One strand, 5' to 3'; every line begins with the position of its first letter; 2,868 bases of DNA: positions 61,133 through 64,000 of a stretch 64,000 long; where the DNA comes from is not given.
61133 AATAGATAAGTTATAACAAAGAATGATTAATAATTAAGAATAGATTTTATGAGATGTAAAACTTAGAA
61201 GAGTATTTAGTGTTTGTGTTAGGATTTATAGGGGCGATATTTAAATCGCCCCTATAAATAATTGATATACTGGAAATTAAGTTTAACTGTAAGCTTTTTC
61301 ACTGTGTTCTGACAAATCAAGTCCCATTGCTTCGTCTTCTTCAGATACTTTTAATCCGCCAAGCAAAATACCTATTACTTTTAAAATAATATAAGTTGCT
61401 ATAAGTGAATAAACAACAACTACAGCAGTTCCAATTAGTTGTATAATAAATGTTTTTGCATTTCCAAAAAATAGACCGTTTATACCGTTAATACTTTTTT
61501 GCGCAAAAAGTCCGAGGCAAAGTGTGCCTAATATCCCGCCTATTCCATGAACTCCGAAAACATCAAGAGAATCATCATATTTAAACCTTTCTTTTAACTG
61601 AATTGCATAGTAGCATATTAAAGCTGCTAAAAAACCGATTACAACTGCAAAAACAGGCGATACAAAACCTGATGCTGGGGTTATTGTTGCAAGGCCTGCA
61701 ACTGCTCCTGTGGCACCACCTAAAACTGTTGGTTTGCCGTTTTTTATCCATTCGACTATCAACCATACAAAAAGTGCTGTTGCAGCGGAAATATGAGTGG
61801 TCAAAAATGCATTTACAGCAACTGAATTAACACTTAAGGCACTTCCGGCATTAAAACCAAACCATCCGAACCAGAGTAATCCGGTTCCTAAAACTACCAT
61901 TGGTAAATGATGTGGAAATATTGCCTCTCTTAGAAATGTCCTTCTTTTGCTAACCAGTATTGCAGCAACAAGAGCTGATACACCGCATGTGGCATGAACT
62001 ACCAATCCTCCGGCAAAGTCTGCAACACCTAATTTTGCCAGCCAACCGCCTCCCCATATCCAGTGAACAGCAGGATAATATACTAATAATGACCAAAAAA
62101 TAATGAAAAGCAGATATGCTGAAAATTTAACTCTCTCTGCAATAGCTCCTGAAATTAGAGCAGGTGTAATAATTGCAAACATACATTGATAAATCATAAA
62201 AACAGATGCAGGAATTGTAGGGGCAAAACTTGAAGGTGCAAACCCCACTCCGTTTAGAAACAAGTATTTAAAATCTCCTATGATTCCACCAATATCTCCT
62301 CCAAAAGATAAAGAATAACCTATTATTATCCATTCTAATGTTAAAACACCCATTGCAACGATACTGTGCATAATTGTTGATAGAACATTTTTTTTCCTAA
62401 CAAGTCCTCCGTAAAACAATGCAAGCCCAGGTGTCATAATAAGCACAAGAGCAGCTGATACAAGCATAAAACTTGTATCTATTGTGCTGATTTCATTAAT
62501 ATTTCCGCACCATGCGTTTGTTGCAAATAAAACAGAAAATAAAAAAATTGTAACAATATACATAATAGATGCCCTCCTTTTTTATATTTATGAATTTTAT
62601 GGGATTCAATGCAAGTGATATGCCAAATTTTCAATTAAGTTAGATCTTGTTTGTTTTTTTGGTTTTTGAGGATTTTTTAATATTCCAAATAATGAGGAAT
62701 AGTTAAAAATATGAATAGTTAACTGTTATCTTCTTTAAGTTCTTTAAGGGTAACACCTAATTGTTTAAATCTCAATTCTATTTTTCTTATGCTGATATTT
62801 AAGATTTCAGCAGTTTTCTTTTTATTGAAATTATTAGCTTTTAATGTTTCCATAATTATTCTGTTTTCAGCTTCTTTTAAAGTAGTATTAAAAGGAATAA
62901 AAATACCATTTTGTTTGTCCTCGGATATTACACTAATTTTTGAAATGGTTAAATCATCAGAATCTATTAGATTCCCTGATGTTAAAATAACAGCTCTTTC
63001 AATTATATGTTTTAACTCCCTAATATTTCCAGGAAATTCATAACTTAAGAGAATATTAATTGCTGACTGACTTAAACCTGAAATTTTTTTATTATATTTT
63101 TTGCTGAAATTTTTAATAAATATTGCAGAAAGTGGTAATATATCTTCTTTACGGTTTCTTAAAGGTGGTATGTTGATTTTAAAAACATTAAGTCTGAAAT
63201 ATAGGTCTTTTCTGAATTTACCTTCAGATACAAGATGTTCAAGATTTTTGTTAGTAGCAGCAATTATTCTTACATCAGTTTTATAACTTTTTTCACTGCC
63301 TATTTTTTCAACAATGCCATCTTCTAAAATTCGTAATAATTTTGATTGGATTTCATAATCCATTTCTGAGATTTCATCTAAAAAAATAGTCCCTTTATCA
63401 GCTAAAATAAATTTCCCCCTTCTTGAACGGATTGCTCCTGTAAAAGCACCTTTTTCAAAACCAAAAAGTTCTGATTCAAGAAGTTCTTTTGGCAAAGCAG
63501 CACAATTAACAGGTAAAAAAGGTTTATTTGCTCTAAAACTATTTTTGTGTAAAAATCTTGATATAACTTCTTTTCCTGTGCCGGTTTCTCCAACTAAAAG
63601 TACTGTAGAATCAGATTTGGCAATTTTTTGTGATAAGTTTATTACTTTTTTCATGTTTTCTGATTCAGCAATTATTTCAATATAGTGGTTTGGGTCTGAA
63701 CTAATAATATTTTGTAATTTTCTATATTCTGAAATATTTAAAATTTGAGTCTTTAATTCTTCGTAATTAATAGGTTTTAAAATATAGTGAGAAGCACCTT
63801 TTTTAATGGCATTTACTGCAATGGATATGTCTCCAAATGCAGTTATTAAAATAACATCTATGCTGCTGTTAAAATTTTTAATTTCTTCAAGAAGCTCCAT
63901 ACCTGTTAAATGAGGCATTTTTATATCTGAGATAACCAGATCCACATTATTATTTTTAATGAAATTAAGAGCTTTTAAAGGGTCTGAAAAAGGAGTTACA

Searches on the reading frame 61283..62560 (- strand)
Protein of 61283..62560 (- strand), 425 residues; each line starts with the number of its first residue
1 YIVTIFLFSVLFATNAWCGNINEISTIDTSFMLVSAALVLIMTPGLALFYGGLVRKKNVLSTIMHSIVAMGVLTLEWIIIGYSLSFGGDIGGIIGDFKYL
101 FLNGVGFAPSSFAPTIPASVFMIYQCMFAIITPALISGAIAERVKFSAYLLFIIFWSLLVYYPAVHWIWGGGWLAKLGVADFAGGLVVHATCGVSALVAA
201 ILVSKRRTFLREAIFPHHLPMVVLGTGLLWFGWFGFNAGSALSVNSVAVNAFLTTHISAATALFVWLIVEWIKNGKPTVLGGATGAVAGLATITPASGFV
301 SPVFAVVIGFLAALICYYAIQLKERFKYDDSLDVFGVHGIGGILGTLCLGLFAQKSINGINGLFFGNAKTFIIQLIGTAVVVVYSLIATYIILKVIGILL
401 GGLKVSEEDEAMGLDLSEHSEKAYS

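Call 66: search_protein_families(library=pfam, proteins=[window:61283-62560:-], max_evalue=0.00001)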
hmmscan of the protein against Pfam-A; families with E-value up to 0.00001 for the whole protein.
window:61283-62560:- (425 aa): 1 family
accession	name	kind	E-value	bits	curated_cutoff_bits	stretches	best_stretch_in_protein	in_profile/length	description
PF00909.26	Ammonium_transp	-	1.8e-126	422.5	23.2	1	31-424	2-399/399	Ammonium Transporter Family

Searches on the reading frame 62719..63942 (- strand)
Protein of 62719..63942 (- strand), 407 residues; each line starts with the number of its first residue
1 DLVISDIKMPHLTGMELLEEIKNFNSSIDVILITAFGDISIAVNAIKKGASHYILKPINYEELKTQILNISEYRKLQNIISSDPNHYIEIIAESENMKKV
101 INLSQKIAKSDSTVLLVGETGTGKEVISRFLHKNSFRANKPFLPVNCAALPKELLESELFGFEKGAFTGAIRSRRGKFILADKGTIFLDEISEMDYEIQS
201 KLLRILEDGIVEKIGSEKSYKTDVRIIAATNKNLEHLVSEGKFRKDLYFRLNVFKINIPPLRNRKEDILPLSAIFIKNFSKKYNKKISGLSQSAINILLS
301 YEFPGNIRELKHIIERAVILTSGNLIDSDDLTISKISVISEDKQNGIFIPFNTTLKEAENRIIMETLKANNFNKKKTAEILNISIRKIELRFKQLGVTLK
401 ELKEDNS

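Call 66: search_protein_families(library=pfam, proteins=[window:62719-63942:-], max_evalue=0.00001)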
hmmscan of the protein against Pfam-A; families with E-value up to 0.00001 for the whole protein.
window:62719-63942:- (407 aa): 9 families
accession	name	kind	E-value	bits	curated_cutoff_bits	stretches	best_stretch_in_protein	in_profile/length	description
PF00158.32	Sigma54_activat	-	2e-69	233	20.2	1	90-256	1-167/168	Sigma-54 interaction domain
PF14532.12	Sigma54_activ_2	-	1.2e-23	84.3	25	1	92-261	2-138/138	Sigma-54 interaction domain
PF25601.1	AAA_lid_14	-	4.6e-23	81.3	27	1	262-332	1-71/87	AAA+ ATPase lid domain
PF00072.30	Response_reg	-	4e-17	62.8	30.2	1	1-67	44-110/111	Response regulator receiver domain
PF07728.20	AAA_5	-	1.4e-08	35.3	22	1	114-233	2-124/139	AAA domain (dynein-related subfamily)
PF00493.29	MCM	-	7.1e-08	32.3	23.3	1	107-243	53-184/224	MCM P-loop domain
PF02954.25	HTH_8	-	2e-07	31.1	22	1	354-388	1-35/42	Bacterial regulatory protein, Fis family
PF07724.20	AAA_2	-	2.6e-07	31.3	27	1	112-241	4-134/166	AAA domain (Cdc48 subfamily)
PF01078.27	Mg_chelatase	-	3e-07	30.5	20.3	0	169-232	93-158/207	Magnesium chelatase, subunit ChlI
